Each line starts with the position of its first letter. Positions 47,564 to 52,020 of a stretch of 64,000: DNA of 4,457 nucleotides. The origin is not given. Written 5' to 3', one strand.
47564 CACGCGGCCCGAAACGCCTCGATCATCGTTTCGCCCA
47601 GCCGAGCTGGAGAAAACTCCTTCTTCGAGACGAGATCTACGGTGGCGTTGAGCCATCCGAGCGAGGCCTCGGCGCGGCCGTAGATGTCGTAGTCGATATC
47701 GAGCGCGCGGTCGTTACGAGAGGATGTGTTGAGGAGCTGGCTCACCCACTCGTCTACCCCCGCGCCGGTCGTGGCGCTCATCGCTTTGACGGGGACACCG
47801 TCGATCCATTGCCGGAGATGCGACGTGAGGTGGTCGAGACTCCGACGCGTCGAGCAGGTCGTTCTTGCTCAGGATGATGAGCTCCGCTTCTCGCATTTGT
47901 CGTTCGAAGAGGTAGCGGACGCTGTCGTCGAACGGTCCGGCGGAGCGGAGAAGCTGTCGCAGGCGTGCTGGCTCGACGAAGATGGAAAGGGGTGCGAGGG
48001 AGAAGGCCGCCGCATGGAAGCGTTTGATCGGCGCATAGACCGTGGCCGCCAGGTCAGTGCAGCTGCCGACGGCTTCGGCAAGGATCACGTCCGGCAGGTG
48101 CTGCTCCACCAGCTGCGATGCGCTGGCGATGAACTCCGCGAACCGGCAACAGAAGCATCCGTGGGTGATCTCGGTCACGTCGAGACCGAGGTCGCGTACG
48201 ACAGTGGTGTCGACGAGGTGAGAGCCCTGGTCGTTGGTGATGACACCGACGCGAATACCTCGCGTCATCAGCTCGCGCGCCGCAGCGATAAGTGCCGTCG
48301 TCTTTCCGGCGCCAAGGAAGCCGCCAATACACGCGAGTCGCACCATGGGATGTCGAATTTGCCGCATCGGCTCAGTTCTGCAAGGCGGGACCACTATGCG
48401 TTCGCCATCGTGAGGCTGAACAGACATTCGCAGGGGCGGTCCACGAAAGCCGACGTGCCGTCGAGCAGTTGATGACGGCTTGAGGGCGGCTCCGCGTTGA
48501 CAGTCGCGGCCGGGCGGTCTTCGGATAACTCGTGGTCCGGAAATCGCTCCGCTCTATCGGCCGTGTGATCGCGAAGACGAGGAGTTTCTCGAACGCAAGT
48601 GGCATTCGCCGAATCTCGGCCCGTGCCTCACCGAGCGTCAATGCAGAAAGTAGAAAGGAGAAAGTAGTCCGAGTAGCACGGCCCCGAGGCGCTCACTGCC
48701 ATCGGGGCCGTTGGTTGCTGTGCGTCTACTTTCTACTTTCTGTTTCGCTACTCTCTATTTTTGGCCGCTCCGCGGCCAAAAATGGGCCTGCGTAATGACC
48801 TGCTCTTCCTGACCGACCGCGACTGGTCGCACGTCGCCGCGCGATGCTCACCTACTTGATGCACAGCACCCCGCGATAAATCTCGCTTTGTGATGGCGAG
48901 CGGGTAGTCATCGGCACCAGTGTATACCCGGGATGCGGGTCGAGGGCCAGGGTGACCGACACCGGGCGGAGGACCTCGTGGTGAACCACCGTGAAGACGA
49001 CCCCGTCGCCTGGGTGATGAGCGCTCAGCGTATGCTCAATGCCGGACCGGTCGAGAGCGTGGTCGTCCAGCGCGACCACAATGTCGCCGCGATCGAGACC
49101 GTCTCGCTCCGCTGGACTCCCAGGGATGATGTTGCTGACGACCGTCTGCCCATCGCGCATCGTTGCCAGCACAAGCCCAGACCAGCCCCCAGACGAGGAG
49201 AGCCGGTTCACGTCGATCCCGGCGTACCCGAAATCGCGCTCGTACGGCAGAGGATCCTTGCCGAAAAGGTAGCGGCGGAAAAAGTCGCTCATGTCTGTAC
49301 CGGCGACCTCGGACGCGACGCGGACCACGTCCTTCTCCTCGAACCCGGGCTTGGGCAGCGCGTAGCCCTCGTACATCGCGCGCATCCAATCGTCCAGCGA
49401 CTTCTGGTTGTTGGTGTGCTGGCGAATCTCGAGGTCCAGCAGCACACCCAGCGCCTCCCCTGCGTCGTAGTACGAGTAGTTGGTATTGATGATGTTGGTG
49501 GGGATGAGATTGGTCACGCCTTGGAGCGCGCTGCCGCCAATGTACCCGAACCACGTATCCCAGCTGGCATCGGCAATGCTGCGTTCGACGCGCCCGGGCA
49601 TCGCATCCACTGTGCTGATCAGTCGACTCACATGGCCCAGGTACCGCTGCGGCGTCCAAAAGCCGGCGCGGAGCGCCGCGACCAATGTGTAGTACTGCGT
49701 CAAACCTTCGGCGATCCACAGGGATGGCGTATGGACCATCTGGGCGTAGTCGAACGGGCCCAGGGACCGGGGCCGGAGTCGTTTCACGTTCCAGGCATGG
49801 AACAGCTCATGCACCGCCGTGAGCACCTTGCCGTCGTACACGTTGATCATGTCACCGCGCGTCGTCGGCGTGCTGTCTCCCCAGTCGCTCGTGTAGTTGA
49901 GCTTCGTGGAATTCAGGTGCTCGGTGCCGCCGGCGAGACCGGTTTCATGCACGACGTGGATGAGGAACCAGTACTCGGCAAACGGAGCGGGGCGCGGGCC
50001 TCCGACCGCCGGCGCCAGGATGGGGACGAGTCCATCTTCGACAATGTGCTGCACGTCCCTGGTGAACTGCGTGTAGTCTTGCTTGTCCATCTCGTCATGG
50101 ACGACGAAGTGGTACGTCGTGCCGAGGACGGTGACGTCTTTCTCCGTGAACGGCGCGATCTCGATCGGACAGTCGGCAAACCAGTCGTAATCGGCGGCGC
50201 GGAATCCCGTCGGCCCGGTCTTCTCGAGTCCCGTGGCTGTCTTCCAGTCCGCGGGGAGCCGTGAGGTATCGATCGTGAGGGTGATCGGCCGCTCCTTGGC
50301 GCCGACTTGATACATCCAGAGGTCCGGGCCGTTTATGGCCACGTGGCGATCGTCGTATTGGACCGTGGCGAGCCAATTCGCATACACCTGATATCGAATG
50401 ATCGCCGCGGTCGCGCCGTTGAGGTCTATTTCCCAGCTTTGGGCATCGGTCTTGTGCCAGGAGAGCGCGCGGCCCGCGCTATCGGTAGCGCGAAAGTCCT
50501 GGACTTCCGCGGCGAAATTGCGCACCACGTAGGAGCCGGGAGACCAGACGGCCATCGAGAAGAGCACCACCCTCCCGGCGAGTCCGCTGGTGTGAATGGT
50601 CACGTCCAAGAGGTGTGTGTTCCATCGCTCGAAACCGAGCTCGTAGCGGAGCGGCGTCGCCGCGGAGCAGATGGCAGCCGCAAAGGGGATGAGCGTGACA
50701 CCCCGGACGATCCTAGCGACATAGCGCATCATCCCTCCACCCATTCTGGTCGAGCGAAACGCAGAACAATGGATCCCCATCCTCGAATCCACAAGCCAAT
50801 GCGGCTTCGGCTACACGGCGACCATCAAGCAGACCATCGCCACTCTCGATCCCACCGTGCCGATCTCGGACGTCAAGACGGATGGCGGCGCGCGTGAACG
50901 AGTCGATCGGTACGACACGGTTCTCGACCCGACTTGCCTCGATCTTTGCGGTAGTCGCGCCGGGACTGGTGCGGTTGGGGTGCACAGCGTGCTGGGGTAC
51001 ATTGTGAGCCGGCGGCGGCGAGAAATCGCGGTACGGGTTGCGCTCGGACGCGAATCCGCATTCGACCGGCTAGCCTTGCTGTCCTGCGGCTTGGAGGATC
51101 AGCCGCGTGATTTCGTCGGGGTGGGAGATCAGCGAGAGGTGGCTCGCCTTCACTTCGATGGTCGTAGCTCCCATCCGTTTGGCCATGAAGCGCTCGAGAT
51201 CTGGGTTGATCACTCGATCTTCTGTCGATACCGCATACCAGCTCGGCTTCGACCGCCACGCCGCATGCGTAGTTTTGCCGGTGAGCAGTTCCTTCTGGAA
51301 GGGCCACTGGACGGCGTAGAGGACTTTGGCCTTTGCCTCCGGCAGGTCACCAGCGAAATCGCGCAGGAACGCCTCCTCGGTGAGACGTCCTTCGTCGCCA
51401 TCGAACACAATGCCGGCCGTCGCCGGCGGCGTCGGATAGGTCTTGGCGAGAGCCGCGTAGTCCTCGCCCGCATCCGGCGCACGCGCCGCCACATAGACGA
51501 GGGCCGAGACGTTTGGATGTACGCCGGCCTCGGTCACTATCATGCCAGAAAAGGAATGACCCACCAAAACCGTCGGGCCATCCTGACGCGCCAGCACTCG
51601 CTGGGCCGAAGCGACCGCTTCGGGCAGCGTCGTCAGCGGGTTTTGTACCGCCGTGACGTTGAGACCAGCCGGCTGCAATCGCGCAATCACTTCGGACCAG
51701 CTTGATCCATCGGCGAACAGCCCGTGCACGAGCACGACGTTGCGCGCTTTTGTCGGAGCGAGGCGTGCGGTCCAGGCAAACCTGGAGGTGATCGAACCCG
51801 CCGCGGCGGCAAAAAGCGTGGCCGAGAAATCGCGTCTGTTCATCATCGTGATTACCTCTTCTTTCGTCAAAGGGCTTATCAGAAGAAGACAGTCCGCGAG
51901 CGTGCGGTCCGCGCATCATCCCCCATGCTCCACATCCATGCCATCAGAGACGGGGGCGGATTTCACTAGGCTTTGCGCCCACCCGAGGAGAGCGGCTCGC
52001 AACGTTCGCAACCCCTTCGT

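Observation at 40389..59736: Family of ~150-nt nested-hairpin intergenic repeats (5 copies in 20 kb) carrying 5' stubs of four-helix-bundle (23S-IVS-type) genes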

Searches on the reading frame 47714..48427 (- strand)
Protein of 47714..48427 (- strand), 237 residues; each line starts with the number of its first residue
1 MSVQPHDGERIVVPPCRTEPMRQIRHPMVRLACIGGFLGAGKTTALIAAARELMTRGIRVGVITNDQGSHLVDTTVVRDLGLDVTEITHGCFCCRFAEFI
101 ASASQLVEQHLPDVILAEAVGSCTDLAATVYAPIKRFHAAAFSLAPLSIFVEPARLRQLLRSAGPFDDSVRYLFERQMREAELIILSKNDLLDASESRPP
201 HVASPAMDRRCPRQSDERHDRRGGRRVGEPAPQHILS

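Call 28: search_protein_families(library=pfam, proteins=[window:47714-48427:-], max_evalue=0.001)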
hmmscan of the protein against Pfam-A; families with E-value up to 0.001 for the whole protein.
window:47714-48427:- (237 aa): 2 families
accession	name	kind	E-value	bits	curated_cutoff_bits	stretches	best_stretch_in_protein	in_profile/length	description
PF02492.25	cobW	-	2.4e-22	79.8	20.7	1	33-196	4-160/180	CobW/HypB/UreG, nucleotide-binding domain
PF25199.1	nSTAND_NTPase5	-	0.00016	22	34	1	26-73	38-86/145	Novel STAND NTPase 5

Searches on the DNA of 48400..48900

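Call 43: search_rna_families(source=window, start=48400, end=48900, threshold=evalue, max_evalue=5)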
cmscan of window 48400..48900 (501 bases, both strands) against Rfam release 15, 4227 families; matches with E-value up to 5: 2.
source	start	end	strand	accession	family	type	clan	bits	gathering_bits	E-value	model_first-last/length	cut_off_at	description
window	48630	48755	-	RF01896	mir-142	Gene; miRNA;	-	22.3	57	0.047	1-85/85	no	mir-142 microRNA precursor family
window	48756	48784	+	RF03938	mir-4662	Gene; miRNA;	-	16.4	97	2.7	1-67/67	no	mir-4662 microRNA precursor family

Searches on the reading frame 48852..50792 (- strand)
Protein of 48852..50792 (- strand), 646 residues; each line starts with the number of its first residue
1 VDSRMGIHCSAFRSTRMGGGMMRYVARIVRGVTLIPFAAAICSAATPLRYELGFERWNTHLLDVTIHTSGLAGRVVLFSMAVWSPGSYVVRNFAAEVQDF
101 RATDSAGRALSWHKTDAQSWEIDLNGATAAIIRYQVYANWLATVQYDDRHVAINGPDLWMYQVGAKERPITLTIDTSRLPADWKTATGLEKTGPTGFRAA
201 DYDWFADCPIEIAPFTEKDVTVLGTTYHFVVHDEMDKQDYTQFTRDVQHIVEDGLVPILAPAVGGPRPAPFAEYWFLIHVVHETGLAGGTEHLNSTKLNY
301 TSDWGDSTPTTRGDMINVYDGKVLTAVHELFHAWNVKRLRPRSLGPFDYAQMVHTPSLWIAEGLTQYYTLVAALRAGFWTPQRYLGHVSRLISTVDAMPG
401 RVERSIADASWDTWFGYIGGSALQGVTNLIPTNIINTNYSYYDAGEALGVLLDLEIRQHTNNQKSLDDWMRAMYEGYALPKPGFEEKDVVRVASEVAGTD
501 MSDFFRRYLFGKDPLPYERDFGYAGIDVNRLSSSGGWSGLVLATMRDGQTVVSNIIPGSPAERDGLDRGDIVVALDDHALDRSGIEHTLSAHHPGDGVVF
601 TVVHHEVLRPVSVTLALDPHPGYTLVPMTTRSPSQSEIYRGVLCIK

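Call 28: search_protein_families(library=pfam, proteins=[window:48852-50792:-], max_evalue=0.001)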
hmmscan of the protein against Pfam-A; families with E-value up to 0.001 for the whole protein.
window:48852-50792:- (646 aa): 5 families
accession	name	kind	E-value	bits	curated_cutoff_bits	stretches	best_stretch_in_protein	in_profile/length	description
PF17899.6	Peptidase_M61_N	-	1.8e-38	132.6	23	1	49-213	1-167/168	Peptidase M61 N-terminal domain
PF05299.18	Peptidase_M61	-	2.3e-32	112.3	22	1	325-446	5-116/118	M61 glycyl aminopeptidase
PF13180.12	PDZ_2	-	1.4e-08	35.3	27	1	544-615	8-80/80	PDZ domain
PF17820.7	PDZ_6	-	3.6e-07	30.3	27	1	551-583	1-32/54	PDZ domain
PF00595.29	PDZ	-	2e-05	25.3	23.2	1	534-578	8-55/81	PDZ domain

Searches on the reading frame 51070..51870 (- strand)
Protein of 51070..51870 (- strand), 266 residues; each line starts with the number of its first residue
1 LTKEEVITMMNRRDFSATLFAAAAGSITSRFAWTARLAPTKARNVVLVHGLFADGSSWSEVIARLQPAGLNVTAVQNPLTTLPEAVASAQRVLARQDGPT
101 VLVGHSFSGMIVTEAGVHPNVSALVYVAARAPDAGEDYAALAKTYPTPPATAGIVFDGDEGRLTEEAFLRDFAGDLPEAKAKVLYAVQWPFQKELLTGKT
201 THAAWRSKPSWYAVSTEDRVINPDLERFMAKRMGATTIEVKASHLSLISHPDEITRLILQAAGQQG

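Call 28: search_protein_families(library=pfam, proteins=[window:51070-51870:-], max_evalue=0.001)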
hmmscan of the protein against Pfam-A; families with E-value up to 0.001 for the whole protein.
window:51070-51870:- (266 aa): 4 families
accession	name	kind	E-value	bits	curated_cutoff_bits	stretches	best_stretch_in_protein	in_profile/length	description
PF12697.13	Abhydrolase_6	-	2.9e-23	84.1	26.3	1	45-254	1-214/217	Alpha/beta hydrolase family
PF00561.26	Abhydrolase_1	-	5.8e-05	23.3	25.8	0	97-143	68-118/245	alpha/beta hydrolase fold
PF12146.15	Hydrolase_4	-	0.00042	20.1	27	0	96-129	74-109/239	Serine aminopeptidase, S33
PF06821.19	Ser_hydrolase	-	0.00089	19.6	22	0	46-149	2-111/172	Serine hydrolase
